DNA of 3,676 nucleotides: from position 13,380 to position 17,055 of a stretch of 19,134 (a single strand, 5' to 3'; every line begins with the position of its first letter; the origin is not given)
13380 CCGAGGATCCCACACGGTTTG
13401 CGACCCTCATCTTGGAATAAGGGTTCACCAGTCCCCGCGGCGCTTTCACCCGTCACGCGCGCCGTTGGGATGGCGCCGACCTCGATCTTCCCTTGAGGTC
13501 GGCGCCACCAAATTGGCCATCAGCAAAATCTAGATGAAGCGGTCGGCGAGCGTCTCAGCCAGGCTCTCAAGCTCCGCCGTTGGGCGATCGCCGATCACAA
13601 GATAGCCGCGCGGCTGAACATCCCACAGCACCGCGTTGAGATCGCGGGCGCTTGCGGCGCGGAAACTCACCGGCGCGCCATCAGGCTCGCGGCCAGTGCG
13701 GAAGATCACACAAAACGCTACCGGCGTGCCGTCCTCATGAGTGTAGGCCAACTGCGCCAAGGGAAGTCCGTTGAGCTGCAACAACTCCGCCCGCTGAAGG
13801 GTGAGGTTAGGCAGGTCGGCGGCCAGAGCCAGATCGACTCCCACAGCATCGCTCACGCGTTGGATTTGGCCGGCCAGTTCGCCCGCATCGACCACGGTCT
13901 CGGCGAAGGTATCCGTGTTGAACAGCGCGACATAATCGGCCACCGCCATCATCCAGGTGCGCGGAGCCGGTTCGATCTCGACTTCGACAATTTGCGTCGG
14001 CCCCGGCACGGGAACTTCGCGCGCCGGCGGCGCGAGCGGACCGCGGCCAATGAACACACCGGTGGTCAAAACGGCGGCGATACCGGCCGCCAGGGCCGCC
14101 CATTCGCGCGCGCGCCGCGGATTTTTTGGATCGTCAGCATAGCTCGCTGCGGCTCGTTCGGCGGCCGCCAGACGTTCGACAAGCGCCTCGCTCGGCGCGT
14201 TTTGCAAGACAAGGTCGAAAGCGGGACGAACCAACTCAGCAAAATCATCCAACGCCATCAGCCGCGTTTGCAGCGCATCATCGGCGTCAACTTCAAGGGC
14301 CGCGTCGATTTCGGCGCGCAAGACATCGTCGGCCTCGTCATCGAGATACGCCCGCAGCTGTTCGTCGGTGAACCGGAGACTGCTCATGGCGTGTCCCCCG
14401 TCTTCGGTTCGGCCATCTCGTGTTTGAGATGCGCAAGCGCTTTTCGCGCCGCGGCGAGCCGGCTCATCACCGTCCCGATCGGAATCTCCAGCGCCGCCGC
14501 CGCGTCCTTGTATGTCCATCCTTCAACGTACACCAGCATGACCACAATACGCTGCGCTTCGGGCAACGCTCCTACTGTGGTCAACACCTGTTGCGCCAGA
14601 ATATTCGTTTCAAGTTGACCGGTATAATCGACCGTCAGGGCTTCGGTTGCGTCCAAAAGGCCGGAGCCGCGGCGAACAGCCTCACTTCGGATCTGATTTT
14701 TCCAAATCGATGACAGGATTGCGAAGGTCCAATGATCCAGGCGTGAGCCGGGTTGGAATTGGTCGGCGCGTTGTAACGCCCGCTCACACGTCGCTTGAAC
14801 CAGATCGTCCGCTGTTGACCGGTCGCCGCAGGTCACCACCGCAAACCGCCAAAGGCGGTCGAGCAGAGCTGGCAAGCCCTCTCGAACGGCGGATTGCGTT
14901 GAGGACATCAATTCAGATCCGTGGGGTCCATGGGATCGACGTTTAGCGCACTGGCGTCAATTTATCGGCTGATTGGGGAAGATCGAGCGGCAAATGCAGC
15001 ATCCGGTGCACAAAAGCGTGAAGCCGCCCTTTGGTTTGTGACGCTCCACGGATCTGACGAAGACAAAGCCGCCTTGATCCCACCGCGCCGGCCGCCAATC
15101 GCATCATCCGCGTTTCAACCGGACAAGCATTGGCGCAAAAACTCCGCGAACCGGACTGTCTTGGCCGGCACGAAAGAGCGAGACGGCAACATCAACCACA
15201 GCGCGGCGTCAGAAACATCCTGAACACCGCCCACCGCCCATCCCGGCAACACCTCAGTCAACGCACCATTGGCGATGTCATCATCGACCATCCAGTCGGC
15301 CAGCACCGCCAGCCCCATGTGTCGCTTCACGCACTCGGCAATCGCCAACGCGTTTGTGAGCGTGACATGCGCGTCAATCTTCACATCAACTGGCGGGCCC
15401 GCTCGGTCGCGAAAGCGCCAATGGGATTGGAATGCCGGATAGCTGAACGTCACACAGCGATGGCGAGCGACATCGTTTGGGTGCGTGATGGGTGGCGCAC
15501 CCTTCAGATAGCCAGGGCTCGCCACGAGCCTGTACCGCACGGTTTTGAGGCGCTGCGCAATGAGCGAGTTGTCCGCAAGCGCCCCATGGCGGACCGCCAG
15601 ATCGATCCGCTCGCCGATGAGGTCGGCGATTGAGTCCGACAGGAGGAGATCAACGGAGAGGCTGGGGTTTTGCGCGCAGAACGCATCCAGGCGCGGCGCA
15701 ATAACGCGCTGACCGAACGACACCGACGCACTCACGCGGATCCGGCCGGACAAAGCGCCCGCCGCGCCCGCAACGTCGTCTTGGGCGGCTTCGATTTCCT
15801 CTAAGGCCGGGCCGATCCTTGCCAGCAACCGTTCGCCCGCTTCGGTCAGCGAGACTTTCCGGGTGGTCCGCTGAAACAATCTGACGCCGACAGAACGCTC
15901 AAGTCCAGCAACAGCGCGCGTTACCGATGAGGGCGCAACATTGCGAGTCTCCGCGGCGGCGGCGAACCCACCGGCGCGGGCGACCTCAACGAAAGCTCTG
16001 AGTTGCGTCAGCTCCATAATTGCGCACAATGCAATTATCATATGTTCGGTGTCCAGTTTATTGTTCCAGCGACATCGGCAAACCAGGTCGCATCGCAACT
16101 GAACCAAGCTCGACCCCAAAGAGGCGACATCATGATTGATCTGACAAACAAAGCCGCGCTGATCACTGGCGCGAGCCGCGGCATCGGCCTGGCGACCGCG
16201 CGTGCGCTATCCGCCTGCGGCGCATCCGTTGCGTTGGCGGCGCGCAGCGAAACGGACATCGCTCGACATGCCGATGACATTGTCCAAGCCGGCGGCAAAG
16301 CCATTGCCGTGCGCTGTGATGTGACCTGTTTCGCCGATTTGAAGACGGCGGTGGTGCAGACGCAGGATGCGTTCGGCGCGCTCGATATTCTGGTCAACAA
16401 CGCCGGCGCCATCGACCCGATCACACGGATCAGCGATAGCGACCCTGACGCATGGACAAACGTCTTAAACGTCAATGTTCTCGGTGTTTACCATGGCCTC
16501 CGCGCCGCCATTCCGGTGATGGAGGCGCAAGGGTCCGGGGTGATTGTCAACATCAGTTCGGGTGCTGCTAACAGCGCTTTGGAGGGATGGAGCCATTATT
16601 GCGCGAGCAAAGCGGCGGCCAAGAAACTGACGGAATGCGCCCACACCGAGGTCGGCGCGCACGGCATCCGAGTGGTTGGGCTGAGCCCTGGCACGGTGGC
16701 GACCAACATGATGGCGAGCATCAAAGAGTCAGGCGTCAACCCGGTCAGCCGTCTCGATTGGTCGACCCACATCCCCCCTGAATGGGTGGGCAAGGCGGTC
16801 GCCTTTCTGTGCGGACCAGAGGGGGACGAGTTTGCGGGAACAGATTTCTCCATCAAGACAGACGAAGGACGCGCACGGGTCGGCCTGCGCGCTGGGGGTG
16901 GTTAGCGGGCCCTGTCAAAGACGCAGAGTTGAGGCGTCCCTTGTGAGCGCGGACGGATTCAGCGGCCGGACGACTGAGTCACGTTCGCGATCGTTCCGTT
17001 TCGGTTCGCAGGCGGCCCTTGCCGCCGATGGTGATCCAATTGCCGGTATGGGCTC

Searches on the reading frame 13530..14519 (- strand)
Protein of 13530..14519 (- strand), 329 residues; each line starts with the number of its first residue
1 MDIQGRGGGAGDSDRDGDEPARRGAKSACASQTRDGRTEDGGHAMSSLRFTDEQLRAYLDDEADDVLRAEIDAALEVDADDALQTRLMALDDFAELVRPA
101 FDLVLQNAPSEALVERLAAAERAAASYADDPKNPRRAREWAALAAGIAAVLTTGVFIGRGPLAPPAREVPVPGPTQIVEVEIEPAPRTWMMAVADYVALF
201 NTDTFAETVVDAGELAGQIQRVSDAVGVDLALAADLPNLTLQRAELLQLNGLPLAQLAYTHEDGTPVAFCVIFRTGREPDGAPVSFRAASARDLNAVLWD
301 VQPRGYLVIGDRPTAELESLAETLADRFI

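Call 5: search_protein_families(library=pfam, proteins=[window:13530-14519:-], max_evalue=0.01)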
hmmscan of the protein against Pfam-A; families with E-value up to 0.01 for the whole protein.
window:13530-14519:- (329 aa): 0 families

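Call 6: search_protein_families(library=ncbifam, proteins=[window:13530-14519:-], max_evalue=0.01)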
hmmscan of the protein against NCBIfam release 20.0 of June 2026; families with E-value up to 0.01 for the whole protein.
window:13530-14519:- (329 aa): 0 families

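Call 26: search_protein_families(library=pfam, proteins=[window:13530-14519:-], max_evalue=0.1)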
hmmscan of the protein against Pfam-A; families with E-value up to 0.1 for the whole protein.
window:13530-14519:- (329 aa): 0 families

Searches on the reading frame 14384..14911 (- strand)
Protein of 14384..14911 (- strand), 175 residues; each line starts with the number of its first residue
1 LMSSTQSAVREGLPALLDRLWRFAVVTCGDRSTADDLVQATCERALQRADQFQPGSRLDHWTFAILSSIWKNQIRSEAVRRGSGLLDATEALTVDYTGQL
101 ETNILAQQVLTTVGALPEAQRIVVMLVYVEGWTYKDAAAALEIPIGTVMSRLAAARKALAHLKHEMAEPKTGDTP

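Call 26: search_protein_families(library=pfam, proteins=[window:14384-14911:-], max_evalue=0.1)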
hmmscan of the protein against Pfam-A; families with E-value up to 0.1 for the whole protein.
window:14384-14911:- (175 aa): 7 families
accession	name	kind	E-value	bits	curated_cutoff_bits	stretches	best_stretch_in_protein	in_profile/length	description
PF08281.18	Sigma70_r4_2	-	8.4e-16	57.8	25.7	1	107-159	2-54/54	Sigma-70, region 4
PF04545.22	Sigma70_r4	-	1.3e-09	37.9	24.1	1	115-160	4-49/50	Sigma-70, region 4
PF04542.20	Sigma70_r2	-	3.6e-09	36.7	24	1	16-78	5-69/71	Sigma-70 region 2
PF22029.2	PhyR_sigma2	-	7.6e-09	35.9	27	1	16-66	4-54/55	Sigma2 domain of PhyR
PF07638.17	Sigma70_ECF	-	0.00016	22.1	21.1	1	36-160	51-180/185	ECF sigma factor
PF13384.12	HTH_23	-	0.0041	17.3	24.6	1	118-149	4-35/50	Homeodomain-like domain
PF01571.26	GCV_T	-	0.089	12.5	25.6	1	76-140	33-97/255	Aminomethyltransferase folate-binding domain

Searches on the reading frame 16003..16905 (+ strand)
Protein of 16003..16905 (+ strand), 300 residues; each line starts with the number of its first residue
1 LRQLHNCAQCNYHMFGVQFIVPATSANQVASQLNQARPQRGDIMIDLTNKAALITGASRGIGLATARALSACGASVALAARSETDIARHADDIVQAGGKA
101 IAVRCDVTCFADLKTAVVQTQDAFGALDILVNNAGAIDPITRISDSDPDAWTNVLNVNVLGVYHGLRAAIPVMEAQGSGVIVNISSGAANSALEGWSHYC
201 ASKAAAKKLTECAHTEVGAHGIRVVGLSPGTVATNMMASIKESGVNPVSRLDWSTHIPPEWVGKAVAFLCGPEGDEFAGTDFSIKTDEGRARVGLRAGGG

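Call 5: search_protein_families(library=pfam, proteins=[window:16003-16905:+], max_evalue=0.01)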
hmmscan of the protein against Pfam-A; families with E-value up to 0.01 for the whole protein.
window:16003-16905:+ (300 aa): 5 families
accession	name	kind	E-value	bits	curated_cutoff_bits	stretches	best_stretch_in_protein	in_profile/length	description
PF00106.31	adh_short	-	2.3e-54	184.3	26.6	1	50-242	1-192/195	short chain dehydrogenase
PF13561.12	adh_short_C2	-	1.4e-46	159.4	27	1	56-282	1-229/236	Enoyl-(Acyl carrier protein) reductase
PF08659.16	KR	-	8e-11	42.6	22.6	1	53-211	4-161/180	KR domain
PF12242.14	Eno-Rase_NADH_b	-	0.0054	16.9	23.4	0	22-70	16-61/79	NAD(P)H binding domain of trans-2-enoyl-CoA reductase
PF02882.25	THF_DHG_CYH_C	-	0.0069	16.2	27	0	44-106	31-96/160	Tetrahydrofolate dehydrogenase/cyclohydrolase, NAD(P)-binding domain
